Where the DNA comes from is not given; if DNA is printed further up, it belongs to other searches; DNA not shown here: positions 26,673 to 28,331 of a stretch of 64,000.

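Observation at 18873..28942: Duplicated two-gene cassette (Cys-ribbon radical SAM + ACT/V4R protein) bracketing a GT2 glycosyltransferase and a standalone Mo/W enzyme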

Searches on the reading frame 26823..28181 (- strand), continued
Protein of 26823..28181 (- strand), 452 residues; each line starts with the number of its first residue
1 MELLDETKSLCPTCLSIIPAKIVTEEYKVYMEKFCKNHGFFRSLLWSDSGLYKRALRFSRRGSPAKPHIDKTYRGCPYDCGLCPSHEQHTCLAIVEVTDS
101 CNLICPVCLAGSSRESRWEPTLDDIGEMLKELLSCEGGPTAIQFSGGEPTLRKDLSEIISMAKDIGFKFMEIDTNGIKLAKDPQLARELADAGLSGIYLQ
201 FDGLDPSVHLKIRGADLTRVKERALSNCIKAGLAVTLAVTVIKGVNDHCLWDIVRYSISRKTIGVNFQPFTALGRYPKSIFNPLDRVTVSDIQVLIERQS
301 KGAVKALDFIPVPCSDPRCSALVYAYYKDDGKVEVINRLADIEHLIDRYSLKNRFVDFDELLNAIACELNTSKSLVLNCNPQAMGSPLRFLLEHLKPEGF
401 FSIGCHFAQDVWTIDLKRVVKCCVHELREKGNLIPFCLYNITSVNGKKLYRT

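Call 61: find_encoding_contigs(protein=P0055, flank=8000, max_places=1)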
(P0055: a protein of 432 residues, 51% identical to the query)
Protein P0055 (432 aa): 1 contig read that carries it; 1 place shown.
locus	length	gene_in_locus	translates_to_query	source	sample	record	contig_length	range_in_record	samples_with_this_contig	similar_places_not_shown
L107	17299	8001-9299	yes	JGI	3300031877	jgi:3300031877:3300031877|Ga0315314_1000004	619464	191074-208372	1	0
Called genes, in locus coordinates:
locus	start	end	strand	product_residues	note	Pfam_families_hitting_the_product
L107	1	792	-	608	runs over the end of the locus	PF02730:AFOR_N, PF01314:AFOR_C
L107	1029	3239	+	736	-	PF04879:Molybdop_Fe4S4 (weak), PF00384:Molybdopterin, PF01568:Molydop_binding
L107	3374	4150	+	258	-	PF02596:DUF169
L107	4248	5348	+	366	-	PF21948:LplA-B_cat, PF03099:BPL_LplA_LipB (weak), PF10437:Lip_prot_lig_C (faint)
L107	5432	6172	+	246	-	PF02525:Flavodoxin_2, PF03358:FMN_red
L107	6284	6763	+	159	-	PF00037:Fer4 (faint), PF12837:Fer4_6 (faint), PF12838:Fer4_7 (faint), PF13237:Fer4_10 (faint), PF14697:Fer4_21 (faint), PF13187:Fer4_9 (faint), PF13247:Fer4_11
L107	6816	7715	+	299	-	PF02007:MtrH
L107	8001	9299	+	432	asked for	PF23545:Zn_ribbon_HMPTM, PF04055:Radical_SAM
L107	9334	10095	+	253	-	PF02596:DUF169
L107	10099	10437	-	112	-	-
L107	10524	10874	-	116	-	PF01243:PNPOx_N, PF12900:Pyridox_ox_2 (weak), PF16242:Pyrid_ox_like (weak)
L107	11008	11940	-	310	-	PF00005:ABC_tran, PF02463:SMC_N (faint), PF13304:AAA_21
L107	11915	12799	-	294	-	PF00005:ABC_tran, PF02463:SMC_N (faint), PF13304:AAA_21 (weak)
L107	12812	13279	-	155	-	PF02361:CbiQ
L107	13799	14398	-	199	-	-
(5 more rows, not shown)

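Call 62: find_encoding_contigs(protein=P0072, flank=8000, max_places=1)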
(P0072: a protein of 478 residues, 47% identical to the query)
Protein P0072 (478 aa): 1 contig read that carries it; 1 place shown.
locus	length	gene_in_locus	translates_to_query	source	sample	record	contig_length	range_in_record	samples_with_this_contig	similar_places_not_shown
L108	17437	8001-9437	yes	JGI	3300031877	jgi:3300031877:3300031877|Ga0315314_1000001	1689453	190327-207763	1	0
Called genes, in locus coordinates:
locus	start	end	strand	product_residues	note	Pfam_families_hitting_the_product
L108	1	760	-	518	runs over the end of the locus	PF13481:AAA_25 (faint), PF00005:ABC_tran, PF00931:NB-ARC (faint), PF01078:Mg_chelatase (faint), PF02463:SMC_N (faint), PF20703:nSTAND1 (weak), PF00005:ABC_tran, PF13304:AAA_21 (weak), +5 more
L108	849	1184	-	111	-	PF00126:HTH_1 (weak)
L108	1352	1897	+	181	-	PF03205:MobB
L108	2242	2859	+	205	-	PF01965:DJ-1_PfpI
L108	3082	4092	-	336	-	PF02754:CCG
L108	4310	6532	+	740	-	PF04879:Molybdop_Fe4S4, PF00384:Molybdopterin, PF01568:Molydop_binding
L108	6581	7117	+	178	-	PF12797:Fer4_2 (weak), PF12838:Fer4_7 (weak), PF13247:Fer4_11, PF14697:Fer4_21 (weak), PF12838:Fer4_7 (weak), PF13187:Fer4_9 (weak), PF25160:LdpA_Fe-S-bd (weak), PF00037:Fer4 (weak), +4 more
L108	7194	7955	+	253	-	PF02665:Nitrate_red_gam (weak)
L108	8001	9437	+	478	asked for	PF23545:Zn_ribbon_HMPTM, PF04055:Radical_SAM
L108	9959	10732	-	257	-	PF13489:Methyltransf_23, PF01209:Ubie_methyltran, PF08241:Methyltransf_11, PF08242:Methyltransf_12, PF13649:Methyltransf_25, PF13847:Methyltransf_31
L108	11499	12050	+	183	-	PF00296:Bac_luciferase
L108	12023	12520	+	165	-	PF00296:Bac_luciferase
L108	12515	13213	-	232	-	PF00005:ABC_tran, PF13304:AAA_21 (faint)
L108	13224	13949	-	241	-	PF00005:ABC_tran, PF12399:BCA_ABC_TP_C (faint)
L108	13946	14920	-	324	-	PF02653:BPD_transp_2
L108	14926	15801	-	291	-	PF02653:BPD_transp_2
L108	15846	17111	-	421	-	PF13458:Peripla_BP_6, PF13433:Peripla_BP_5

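Call 70: search_protein_families(library=ncbifam, proteins=[P0036, P0041, P0057, P0071, P0076, P0099, P0106, P0120, P0125, P0098], max_evalue=1e-60)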
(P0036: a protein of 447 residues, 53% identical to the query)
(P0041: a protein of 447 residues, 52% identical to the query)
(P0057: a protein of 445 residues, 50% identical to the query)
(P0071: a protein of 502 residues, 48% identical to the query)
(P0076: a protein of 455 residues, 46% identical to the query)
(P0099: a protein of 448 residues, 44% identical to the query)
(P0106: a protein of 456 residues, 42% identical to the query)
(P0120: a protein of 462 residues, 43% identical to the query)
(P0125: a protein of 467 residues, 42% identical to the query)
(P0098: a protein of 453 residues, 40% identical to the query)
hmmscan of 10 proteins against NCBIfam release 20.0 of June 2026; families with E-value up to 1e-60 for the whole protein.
P0036 (447 aa): 3 families
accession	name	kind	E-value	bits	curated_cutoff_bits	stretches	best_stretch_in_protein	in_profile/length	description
NF045646.2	rSAM_Se_TrsS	equivalog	1.6e-127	425.7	490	1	6-439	2-441/441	radical SAM (seleno)protein TrsS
NF045702.1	rSAM_GDGT_ether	equivalog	1.1e-108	364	450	1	7-315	2-311/486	tetraether lipid synthase Tes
NF045703.1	rSAM_Tes_intein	exception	1.9e-62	211.4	1700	0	118-328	623-848/1040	tetraether lipid synthase Tes, intein-containing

P0041 (447 aa): 3 families
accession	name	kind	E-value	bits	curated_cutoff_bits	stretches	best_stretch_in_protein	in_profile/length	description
NF045646.2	rSAM_Se_TrsS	equivalog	3.5e-127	424.6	490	1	6-439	2-441/441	radical SAM (seleno)protein TrsS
NF045702.1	rSAM_GDGT_ether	equivalog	5.5e-110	368.3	450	1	7-316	2-312/486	tetraether lipid synthase Tes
NF045703.1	rSAM_Tes_intein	exception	6.3e-63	213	1700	0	118-315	623-816/1040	tetraether lipid synthase Tes, intein-containing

P0057 (445 aa): 2 families
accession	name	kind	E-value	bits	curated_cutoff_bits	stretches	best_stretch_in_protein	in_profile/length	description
NF045646.2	rSAM_Se_TrsS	equivalog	4.6e-121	404.4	490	1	9-437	2-439/441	radical SAM (seleno)protein TrsS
NF045702.1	rSAM_GDGT_ether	equivalog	3.4e-106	355.8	450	1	10-317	2-311/486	tetraether lipid synthase Tes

P0071 (502 aa): 2 families
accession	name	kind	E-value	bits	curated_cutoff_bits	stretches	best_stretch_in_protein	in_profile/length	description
NF045646.2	rSAM_Se_TrsS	equivalog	2.6e-118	395.4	490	1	8-469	2-441/441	radical SAM (seleno)protein TrsS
NF045702.1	rSAM_GDGT_ether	equivalog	5.5e-102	341.9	450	1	9-326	2-314/486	tetraether lipid synthase Tes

P0076 (455 aa): 2 families
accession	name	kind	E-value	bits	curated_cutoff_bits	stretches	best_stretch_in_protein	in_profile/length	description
NF045646.2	rSAM_Se_TrsS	equivalog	2.8e-119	398.5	490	1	14-451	2-441/441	radical SAM (seleno)protein TrsS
NF045702.1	rSAM_GDGT_ether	equivalog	3.2e-96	322.9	450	1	15-333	2-322/486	tetraether lipid synthase Tes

P0099 (448 aa): 2 families
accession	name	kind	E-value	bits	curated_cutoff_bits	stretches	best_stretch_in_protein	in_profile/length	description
NF045646.2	rSAM_Se_TrsS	equivalog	1.8e-111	372.8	490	1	10-436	2-432/441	radical SAM (seleno)protein TrsS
NF045702.1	rSAM_GDGT_ether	equivalog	3.3e-92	309.7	450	1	11-318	2-312/486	tetraether lipid synthase Tes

P0106 (456 aa): 2 families
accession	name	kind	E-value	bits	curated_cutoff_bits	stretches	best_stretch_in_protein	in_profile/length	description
NF045646.2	rSAM_Se_TrsS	equivalog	6e-112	374.4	490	1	10-444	2-439/441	radical SAM (seleno)protein TrsS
NF045702.1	rSAM_GDGT_ether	equivalog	9e-93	311.5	450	1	11-321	2-315/486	tetraether lipid synthase Tes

P0120 (462 aa): 2 families
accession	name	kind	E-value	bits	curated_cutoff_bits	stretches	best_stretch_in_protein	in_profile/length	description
NF045646.2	rSAM_Se_TrsS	equivalog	8.7e-106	354.1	490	1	8-433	2-432/441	radical SAM (seleno)protein TrsS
NF045702.1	rSAM_GDGT_ether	equivalog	7.5e-85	285.4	450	1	9-316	2-312/486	tetraether lipid synthase Tes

P0125 (467 aa): 3 families
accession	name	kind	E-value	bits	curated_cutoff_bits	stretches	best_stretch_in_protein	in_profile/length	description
NF045646.2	rSAM_Se_TrsS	equivalog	1.2e-116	389.9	490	1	21-452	2-431/441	radical SAM (seleno)protein TrsS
NF045702.1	rSAM_GDGT_ether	equivalog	3.1e-115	385.6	450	1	22-326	2-313/486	tetraether lipid synthase Tes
NF045703.1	rSAM_Tes_intein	exception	2.1e-63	214.6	1700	0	152-361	644-874/1040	tetraether lipid synthase Tes, intein-containing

P0098 (453 aa): 2 families
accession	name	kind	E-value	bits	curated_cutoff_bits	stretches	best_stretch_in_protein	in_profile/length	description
NF045646.2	rSAM_Se_TrsS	equivalog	3.3e-127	424.7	490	1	10-443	2-430/441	radical SAM (seleno)protein TrsS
NF045702.1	rSAM_GDGT_ether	equivalog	1e-112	377.3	450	1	11-321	2-312/486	tetraether lipid synthase Tes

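Call 76: search_protein_families(library=pfam, proteins=[L025:9362-10093:-, L025:7738-8004:+, L026:9356-9766:-, L019:11293-11886:+], max_evalue=0.01)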
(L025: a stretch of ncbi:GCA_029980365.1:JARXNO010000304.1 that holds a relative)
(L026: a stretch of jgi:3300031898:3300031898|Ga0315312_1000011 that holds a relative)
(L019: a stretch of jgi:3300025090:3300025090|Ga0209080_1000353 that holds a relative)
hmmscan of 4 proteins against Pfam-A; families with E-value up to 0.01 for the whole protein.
L025:9362-10093:- (243 aa): 0 families

L025:7738-8004:+ (88 aa): 0 families

L026:9356-9766:- (136 aa): 1 family
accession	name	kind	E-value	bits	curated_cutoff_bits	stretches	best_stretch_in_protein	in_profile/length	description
PF16538.11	FlgT_C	-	0.0085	17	27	0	16-48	44-76/77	Flagellar assembly protein T, C-terminal domain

L019:11293-11886:+ (197 aa): 0 families

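Call 83: find_encoding_contigs(protein=P0081, flank=8000, max_places=1)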
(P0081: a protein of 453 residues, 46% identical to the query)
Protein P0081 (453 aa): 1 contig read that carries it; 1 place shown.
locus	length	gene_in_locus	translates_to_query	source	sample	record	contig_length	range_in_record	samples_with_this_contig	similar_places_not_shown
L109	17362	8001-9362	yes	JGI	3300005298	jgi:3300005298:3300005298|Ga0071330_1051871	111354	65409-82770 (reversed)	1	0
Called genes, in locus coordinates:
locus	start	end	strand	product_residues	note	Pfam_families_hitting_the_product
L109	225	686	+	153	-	-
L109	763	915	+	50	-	-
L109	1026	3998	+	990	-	PF02369:Big_1 (faint), PF13620:CarboxypepD_reg (faint)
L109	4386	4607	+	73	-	-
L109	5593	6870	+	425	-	PF00162:PGK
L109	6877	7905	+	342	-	PF00044:Gp_dh_N (weak), PF01113:DapB_N (weak), PF02800:Gp_dh_C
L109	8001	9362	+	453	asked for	PF23545:Zn_ribbon_HMPTM, PF04055:Radical_SAM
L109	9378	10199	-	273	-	PF01135:PCMT, PF01209:Ubie_methyltran, PF06325:PrmA, PF08003:Methyltransf_9, PF13489:Methyltransf_23, PF13847:Methyltransf_31, PF08241:Methyltransf_11, PF08242:Methyltransf_12, +2 more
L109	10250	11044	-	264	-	PF00378:ECH_1, PF16113:ECH_2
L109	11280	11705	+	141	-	PF12172:zf-ChsH2, PF01796:OB_ChsH2_C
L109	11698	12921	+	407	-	PF08545:ACP_syn_III (faint), PF22691:Thiolase_C_1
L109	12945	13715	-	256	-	PF23441:SDR (weak), PF00106:adh_short, PF03435:Sacchrp_dh_NADP (weak), PF03807:F420_oxidored (weak), PF08659:KR, PF13561:adh_short_C2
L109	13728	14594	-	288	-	PF04199:Cyclase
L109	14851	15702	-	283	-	PF00037:Fer4 (faint), PF12797:Fer4_2 (faint), PF12838:Fer4_7 (faint), PF13237:Fer4_10 (faint), PF13187:Fer4_9 (faint), PF13247:Fer4_11, PF12837:Fer4_6 (weak), PF13620:CarboxypepD_reg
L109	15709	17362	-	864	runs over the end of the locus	PF21423:AhtL-like_1st, PF00384:Molybdopterin, PF01568:Molydop_binding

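Call 90: search_solved_structures(query=L108:4310-6532:+, max_evalue=1e-40)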
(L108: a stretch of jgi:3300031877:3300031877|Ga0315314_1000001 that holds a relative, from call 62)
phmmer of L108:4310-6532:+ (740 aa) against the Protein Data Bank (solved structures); distinct sequences matched with E-value up to 1e-40: 9.
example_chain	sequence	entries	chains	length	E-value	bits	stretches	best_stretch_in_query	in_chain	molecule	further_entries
2e7z_A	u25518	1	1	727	5.8e-135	454.5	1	17-725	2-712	Acetylene hydratase Ahy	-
2vpw_A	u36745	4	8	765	6.5e-80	272.5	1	19-333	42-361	THIOSULFATE REDUCTASE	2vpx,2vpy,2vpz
7qv7_S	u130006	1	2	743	1.3e-68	235.1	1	19-334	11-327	Hydrogen dependent carbon dioxide reductase subunit FdhF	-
1aa6_A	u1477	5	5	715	5.3e-61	209.9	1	19-691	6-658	FORMATE DEHYDROGENASE H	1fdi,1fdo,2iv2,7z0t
9t1s_L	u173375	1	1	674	3.5e-56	194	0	20-333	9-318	formate dehydrogenase (coenzyme F420)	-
9vap_A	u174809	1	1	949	1.3e-53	185.5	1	15-344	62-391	Formate dehydrogenase molybdopterin-binding subunit FdhA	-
7bkb_D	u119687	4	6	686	2.2e-48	168.2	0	19-333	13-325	Formate dehydrogenase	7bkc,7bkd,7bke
7vw6_A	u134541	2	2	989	4.4e-44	154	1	18-672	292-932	Formate dehydrogenase | Tungsten-containing formate dehydrogenase alpha subunit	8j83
7e5z_A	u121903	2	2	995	4.5e-44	154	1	18-672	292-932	Formate dehydrogenase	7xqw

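Call 91: search_solved_structures(query=L019:2847-4946:-, max_evalue=1e-40)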
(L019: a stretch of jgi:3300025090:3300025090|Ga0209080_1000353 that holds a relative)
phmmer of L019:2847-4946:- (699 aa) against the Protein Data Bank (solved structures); distinct sequences matched with E-value up to 1e-40: 23.
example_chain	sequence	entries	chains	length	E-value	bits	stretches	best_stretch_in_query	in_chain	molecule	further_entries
2vpw_A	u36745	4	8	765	5.4e-111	375.3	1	15-698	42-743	THIOSULFATE REDUCTASE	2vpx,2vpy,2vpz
2e7z_A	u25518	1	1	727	8.4e-77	262.2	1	15-340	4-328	Acetylene hydratase Ahy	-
7bkb_D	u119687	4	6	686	1.3e-69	238.5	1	15-657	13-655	Formate dehydrogenase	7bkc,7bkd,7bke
9t1s_L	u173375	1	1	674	5.2e-66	226.6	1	15-651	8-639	formate dehydrogenase (coenzyme F420)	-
6cz7_A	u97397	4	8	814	3.5e-63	217.2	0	15-259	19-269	ArrA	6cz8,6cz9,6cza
7qv7_S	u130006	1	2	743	2.7e-60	207.7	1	16-650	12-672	Hydrogen dependent carbon dioxide reductase subunit FdhF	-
1aa6_A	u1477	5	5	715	1.3e-57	198.8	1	15-696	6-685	FORMATE DEHYDROGENASE H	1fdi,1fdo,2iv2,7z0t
5e7o_A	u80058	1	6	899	1.9e-51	178.4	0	5-247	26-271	DMSO reductase family type II enzyme, molybdopterin subunit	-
4ydd_A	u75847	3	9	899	1.9e-51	178.4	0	5-247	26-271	DMSO reductase family type II enzyme, molybdopterin subunit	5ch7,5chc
9vap_A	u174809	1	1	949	5e-51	177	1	10-332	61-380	Formate dehydrogenase molybdopterin-binding subunit FdhA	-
1dmr_A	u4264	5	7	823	8.7e-47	163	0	77-509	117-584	DMSO REDUCTASE | Dimethyl sulfoxide/trimethylamine N-oxide reductase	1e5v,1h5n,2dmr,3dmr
1e60_A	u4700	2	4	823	1e-46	162.8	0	77-509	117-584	Dimethyl sulfoxide/trimethylamine N-oxide reductase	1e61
1e18_A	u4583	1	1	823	1.4e-46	162.3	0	76-509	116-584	DMSO REDUCTASE.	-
4dmr_A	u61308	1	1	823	3.4e-46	161.1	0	77-509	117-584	DMSO REDUCTASE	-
9wxb_B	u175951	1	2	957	6.4e-46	160.2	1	15-649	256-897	Formate dehydrogenase alpha subunit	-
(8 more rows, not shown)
